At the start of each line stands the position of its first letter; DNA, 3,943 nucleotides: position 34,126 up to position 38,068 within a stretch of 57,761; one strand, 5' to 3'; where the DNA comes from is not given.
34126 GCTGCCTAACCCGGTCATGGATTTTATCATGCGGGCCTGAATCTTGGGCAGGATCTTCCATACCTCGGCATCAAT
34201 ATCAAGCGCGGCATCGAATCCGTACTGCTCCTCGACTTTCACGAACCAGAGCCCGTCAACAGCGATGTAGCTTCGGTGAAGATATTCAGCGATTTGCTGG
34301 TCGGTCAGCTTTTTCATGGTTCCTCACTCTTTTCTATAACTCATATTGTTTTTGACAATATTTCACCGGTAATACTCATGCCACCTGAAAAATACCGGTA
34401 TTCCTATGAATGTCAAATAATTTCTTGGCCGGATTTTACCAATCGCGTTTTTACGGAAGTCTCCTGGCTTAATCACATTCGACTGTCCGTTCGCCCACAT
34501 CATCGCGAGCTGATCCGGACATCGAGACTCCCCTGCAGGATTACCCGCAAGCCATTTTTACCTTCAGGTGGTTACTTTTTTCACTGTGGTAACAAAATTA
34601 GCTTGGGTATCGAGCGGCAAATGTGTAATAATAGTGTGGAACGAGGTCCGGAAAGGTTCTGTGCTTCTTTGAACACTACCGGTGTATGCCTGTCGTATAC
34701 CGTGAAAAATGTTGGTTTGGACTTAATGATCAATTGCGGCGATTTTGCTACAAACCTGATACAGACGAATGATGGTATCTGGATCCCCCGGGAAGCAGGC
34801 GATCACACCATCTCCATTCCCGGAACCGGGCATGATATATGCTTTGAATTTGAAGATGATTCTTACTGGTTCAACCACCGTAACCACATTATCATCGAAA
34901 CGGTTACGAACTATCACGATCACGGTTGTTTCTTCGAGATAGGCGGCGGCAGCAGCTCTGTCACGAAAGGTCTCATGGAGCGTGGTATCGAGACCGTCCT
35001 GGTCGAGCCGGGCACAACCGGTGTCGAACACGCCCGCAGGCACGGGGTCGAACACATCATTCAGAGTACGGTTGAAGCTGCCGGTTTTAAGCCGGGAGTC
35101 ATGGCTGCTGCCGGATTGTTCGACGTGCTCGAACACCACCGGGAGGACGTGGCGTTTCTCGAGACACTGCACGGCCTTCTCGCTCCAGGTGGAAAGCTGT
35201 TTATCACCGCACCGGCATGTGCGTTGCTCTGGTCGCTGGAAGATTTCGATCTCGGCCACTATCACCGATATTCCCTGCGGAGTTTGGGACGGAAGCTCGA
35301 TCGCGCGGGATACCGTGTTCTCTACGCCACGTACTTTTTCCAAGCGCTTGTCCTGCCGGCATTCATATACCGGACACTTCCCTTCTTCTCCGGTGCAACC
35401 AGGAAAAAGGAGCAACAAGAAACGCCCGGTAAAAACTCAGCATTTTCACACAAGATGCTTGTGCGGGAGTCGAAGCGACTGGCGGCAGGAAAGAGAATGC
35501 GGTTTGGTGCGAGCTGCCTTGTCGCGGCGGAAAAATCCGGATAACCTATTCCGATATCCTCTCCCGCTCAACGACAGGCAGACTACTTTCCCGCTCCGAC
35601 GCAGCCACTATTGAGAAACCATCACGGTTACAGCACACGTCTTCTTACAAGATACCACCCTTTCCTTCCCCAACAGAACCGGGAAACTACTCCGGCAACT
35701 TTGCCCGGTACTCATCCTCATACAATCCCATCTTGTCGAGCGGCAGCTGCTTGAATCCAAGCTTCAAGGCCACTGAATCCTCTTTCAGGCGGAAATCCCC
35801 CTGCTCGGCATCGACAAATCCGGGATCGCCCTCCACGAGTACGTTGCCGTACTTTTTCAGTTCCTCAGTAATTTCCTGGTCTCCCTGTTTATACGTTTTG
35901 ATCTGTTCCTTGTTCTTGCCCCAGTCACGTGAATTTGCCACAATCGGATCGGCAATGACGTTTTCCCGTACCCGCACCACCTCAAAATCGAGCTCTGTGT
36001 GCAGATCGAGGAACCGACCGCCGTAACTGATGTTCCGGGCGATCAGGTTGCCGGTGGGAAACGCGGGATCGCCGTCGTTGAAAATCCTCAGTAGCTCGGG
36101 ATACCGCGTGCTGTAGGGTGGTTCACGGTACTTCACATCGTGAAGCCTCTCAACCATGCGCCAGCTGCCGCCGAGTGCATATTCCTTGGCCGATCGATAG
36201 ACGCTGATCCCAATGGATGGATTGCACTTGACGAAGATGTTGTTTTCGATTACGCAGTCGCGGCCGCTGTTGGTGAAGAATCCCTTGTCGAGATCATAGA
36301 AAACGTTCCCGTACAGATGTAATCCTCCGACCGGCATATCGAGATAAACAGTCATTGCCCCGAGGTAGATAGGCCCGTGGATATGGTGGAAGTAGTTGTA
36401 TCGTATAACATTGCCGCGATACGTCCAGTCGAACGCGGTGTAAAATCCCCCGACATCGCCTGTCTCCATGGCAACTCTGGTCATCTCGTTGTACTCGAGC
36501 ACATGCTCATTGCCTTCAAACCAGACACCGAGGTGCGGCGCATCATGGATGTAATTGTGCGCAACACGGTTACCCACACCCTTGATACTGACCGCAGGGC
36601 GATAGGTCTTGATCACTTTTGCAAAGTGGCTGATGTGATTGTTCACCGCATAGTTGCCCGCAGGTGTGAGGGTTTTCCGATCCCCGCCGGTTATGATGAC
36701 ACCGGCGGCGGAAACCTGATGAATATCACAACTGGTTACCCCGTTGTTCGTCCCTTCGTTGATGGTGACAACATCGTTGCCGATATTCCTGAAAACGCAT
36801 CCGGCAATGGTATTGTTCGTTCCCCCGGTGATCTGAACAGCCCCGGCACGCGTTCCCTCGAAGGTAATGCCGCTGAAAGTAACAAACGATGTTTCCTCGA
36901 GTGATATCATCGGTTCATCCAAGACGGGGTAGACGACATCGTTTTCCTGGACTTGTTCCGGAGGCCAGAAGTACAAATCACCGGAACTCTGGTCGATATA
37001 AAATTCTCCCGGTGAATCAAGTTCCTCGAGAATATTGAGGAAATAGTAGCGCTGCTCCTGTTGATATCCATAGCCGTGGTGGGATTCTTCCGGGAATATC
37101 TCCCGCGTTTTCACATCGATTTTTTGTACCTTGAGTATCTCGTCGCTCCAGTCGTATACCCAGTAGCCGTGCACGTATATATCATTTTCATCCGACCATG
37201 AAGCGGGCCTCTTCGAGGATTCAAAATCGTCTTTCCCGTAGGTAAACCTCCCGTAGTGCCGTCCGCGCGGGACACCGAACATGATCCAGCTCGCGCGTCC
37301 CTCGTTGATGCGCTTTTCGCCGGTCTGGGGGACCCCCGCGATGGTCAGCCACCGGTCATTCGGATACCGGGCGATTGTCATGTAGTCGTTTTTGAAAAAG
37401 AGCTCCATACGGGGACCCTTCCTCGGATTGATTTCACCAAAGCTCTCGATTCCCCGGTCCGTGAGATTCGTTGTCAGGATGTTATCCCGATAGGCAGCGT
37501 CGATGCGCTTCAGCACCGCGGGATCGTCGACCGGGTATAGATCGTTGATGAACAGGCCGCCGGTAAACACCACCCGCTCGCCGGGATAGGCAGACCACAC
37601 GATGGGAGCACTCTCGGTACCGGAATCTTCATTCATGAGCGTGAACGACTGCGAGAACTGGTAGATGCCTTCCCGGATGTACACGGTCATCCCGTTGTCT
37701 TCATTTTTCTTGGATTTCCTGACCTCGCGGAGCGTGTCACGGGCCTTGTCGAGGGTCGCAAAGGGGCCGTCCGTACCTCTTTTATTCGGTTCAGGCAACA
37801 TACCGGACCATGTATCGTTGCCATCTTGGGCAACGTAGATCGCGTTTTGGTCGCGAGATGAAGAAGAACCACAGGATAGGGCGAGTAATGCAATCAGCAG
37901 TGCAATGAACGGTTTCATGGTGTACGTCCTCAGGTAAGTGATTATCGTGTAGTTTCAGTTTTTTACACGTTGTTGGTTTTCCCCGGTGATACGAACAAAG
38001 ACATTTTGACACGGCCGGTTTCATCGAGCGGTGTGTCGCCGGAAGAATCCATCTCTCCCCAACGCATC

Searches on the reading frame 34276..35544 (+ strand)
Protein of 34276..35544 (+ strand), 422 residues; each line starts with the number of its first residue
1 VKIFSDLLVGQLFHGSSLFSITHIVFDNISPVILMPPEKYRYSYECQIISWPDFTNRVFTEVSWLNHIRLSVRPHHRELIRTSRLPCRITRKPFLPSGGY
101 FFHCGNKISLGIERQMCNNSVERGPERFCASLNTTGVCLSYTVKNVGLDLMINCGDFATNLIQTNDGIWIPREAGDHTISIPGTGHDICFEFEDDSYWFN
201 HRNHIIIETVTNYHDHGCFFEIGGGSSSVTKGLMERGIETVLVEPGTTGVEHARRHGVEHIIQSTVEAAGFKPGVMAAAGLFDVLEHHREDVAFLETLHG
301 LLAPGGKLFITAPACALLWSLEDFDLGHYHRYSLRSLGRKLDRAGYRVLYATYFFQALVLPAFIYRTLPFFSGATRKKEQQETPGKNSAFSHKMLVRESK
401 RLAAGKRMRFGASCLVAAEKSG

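Call 92: search_protein_families(library=pfam, proteins=[window:34276-35544:+], max_evalue=0.00001)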
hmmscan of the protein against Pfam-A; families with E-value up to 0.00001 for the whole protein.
window:34276-35544:+ (422 aa): 2 families
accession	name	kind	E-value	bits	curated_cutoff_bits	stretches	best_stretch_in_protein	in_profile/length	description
PF13489.12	Methyltransf_23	-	2.1e-10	41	27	1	215-349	22-162/164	Methyltransferase domain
PF08241.18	Methyltransf_11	-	1.2e-06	29.5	21.2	1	221-310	2-95/95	Methyltransferase domain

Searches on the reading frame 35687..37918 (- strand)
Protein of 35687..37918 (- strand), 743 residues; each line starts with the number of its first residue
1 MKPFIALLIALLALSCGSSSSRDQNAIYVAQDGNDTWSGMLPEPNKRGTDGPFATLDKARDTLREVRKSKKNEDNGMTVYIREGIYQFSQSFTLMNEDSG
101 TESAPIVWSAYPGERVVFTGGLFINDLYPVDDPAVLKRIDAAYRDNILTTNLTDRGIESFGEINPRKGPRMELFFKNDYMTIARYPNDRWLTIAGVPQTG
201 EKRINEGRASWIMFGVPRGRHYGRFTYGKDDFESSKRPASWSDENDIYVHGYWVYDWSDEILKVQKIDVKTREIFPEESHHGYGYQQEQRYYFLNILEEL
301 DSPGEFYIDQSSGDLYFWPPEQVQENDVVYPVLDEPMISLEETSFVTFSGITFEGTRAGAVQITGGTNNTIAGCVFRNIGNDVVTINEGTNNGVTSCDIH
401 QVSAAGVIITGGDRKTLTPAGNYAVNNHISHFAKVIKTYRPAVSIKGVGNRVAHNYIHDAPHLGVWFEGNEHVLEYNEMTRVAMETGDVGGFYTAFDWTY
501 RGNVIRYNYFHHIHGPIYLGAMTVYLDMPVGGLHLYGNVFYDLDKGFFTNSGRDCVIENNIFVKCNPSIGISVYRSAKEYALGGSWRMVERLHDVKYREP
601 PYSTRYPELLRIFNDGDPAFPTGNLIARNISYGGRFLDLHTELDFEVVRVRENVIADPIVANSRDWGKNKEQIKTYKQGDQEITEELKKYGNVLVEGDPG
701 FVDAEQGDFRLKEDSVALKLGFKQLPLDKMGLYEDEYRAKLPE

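Call 92: search_protein_families(library=pfam, proteins=[window:35687-37918:-], max_evalue=0.00001)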
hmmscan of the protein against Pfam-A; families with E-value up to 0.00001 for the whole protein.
window:35687-37918:- (743 aa): 1 family
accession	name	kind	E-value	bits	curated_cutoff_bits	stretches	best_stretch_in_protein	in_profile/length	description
PF13229.12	Beta_helix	-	4e-17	62.7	25.9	2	442-577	2-124/158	Right handed beta helix region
